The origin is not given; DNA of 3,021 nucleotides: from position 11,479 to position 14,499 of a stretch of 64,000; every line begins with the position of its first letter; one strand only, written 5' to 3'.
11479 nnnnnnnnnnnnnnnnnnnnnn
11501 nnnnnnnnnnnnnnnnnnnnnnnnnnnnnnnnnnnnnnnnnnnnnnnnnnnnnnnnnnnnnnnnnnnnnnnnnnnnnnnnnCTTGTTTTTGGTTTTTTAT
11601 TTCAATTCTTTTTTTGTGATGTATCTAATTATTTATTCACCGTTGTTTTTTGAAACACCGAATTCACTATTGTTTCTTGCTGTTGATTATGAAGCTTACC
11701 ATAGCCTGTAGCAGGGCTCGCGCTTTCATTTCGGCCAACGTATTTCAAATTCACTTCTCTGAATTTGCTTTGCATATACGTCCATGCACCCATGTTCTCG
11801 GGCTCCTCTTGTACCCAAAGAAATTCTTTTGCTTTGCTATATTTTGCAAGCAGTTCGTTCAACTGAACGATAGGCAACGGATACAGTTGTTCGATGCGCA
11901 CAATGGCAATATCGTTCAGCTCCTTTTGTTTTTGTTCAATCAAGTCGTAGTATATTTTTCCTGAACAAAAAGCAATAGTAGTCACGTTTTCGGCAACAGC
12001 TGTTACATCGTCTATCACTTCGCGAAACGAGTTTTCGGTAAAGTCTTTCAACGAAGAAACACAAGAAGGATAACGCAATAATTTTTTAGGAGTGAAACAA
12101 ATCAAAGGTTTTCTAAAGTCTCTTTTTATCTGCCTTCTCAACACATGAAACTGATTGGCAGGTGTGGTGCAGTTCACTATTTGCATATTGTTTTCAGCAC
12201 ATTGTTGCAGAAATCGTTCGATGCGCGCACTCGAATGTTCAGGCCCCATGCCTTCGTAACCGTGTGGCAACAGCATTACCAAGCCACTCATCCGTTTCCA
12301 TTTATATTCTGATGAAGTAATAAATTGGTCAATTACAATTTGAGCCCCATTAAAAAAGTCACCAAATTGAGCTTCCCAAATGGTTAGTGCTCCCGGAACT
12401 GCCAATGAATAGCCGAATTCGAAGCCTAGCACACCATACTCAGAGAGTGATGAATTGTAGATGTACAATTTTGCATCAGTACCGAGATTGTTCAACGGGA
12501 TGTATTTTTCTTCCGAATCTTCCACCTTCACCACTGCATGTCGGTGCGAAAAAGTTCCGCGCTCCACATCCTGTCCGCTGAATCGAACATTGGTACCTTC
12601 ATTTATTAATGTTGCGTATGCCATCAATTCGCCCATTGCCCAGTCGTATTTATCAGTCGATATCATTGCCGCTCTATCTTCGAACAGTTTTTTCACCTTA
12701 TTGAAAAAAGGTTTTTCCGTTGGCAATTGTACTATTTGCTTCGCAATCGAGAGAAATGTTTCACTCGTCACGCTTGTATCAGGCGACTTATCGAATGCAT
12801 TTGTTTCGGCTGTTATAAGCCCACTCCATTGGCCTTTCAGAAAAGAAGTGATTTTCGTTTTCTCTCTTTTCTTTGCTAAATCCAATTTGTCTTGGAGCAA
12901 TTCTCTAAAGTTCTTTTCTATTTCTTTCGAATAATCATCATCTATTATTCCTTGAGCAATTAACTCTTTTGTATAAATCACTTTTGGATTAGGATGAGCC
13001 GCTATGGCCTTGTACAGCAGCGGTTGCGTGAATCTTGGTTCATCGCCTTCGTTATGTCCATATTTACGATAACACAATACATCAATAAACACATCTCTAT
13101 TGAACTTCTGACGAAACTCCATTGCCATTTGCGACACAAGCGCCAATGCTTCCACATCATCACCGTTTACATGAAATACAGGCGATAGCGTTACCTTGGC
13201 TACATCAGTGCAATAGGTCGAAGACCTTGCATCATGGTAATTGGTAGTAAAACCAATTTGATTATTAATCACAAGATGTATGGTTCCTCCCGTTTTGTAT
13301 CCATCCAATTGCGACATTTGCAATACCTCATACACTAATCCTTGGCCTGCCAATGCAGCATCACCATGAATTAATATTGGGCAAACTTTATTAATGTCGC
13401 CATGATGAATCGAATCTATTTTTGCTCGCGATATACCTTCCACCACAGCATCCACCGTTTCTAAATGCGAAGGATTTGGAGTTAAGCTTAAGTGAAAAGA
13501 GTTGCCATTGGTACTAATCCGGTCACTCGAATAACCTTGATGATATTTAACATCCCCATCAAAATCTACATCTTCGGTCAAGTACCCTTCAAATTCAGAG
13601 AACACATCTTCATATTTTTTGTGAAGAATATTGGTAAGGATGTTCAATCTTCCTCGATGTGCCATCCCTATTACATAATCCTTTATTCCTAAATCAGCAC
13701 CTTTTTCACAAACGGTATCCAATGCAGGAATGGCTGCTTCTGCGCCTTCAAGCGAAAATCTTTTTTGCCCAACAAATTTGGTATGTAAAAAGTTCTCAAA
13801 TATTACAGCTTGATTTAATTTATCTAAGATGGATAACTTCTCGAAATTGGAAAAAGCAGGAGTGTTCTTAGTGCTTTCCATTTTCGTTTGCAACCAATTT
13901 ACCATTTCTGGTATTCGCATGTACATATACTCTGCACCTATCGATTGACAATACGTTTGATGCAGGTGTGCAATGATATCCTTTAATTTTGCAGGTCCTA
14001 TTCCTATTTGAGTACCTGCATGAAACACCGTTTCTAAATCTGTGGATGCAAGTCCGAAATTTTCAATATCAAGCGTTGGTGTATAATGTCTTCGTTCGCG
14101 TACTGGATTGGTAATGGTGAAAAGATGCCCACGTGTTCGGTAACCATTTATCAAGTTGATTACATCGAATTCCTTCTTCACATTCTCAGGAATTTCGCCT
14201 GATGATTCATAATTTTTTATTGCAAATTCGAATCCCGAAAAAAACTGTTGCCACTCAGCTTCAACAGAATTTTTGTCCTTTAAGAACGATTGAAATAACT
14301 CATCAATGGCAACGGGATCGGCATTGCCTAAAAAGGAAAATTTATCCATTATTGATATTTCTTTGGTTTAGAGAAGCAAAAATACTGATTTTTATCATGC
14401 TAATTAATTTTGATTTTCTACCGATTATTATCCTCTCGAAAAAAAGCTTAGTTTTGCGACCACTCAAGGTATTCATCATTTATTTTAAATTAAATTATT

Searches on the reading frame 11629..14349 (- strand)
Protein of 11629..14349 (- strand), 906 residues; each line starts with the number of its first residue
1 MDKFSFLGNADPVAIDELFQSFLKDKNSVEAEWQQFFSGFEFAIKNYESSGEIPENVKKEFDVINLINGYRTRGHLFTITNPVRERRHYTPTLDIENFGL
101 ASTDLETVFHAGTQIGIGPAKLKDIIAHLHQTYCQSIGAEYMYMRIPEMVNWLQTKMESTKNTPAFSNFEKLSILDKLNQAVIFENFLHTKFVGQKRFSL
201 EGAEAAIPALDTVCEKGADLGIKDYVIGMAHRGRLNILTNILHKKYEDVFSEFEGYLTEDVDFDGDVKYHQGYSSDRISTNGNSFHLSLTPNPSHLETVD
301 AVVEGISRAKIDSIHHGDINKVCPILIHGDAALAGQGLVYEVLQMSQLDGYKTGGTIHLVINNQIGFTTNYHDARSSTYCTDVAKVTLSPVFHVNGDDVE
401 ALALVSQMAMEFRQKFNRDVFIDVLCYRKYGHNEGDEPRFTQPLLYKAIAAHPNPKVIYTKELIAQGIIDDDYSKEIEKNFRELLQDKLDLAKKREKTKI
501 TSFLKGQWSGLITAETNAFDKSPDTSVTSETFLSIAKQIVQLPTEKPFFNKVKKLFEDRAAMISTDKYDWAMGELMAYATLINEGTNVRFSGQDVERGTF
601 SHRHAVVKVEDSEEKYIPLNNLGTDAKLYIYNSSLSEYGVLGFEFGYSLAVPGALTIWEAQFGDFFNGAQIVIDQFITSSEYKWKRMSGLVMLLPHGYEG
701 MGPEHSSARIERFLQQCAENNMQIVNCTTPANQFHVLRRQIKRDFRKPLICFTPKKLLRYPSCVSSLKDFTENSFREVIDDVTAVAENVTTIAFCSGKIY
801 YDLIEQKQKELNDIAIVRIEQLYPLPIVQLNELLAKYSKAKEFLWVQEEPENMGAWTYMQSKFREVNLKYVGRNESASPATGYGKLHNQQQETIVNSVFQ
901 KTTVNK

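Call 48: list_cluster_members(proteins=[window:11629-14349:-, window:7138-10227:+, window:28136-29635:+, window:37749-39770:-, window:2545-4161:-])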
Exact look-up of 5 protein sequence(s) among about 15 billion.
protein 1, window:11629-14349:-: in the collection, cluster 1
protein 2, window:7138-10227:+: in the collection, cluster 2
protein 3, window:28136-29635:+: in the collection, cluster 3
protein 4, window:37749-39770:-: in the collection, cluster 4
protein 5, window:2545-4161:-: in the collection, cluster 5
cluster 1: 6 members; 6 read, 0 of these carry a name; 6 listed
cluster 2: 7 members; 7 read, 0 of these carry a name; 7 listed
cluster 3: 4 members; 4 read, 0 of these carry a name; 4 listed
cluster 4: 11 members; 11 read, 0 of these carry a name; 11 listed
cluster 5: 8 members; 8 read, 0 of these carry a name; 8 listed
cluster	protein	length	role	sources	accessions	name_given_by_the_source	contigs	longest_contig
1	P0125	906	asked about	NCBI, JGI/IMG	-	-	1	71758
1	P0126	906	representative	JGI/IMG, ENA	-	-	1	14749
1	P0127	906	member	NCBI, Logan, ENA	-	-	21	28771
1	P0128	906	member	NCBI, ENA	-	-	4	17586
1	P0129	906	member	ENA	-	-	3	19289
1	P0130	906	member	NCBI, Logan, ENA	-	-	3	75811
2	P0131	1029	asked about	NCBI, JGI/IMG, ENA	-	-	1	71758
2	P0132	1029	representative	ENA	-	-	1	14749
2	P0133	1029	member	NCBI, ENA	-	-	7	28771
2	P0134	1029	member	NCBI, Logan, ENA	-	-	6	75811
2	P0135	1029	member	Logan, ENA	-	-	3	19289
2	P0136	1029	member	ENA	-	-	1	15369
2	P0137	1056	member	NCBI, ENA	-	-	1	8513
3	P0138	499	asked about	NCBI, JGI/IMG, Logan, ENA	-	-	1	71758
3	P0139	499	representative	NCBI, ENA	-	-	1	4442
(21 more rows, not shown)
